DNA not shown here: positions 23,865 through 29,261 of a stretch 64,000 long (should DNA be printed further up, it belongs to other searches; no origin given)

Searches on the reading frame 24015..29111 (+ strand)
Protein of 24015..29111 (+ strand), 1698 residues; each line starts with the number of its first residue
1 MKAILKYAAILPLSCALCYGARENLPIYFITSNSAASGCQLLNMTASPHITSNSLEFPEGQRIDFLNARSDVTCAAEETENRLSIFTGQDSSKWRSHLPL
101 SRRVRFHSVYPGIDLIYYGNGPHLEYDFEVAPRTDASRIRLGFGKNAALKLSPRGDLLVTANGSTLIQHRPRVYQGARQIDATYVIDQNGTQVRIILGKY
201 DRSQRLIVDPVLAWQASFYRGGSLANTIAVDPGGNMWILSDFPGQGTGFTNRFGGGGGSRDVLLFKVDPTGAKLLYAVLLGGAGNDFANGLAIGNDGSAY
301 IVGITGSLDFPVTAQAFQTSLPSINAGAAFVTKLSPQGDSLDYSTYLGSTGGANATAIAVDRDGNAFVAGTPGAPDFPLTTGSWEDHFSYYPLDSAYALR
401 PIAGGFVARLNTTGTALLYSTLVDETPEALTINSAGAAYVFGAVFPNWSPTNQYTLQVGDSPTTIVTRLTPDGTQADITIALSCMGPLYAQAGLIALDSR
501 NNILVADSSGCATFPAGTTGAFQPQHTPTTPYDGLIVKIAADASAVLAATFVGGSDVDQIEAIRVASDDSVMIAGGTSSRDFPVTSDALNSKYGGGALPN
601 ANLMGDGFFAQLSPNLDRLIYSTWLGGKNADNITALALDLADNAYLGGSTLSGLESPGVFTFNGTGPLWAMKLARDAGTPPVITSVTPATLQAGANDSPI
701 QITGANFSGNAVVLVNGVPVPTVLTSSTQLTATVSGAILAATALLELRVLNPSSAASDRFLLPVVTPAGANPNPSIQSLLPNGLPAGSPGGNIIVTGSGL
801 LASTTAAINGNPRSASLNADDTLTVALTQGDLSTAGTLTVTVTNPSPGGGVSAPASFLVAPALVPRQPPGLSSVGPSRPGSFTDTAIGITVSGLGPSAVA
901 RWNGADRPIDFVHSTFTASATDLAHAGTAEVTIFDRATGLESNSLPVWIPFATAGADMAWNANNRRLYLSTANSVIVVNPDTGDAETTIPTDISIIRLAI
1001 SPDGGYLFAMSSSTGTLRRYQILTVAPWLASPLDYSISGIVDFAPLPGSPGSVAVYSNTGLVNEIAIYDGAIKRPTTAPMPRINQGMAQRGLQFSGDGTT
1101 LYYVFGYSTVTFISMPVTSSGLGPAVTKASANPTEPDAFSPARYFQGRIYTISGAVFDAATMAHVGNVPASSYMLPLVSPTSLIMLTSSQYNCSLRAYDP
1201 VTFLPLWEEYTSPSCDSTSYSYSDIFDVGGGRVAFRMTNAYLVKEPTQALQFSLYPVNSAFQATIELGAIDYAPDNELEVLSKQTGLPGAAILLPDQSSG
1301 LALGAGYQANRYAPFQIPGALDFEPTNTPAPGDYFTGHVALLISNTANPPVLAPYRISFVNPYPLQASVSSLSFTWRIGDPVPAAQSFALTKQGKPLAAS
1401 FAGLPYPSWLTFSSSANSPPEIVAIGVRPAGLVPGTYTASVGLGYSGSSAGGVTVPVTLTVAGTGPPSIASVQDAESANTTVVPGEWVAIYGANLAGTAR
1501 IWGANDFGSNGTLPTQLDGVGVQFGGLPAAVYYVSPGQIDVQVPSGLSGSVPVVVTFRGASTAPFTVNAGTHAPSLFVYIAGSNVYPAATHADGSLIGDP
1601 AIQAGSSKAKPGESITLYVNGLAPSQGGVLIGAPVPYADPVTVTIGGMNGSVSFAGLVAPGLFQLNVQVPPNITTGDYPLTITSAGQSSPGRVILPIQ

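Call 76: search_protein_families(library=pfam, proteins=[window:24015-29111:+], max_evalue=0.00001)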
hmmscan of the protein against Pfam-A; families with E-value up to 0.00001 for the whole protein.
window:24015-29111:+ (1698 aa): 3 families
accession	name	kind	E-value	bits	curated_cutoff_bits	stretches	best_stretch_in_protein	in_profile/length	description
PF25778.1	DUF7948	-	5.8e-36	125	27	1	62-211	62-214/214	Domain of unknown function (DUF7948)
PF01833.30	TIG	-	6.5e-20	71.4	20.9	1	681-753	1-72/84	IPT/TIG domain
PF06739.17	SBBP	-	1.7e-09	37.9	20.5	0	342-371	1-31/38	Beta-propeller repeat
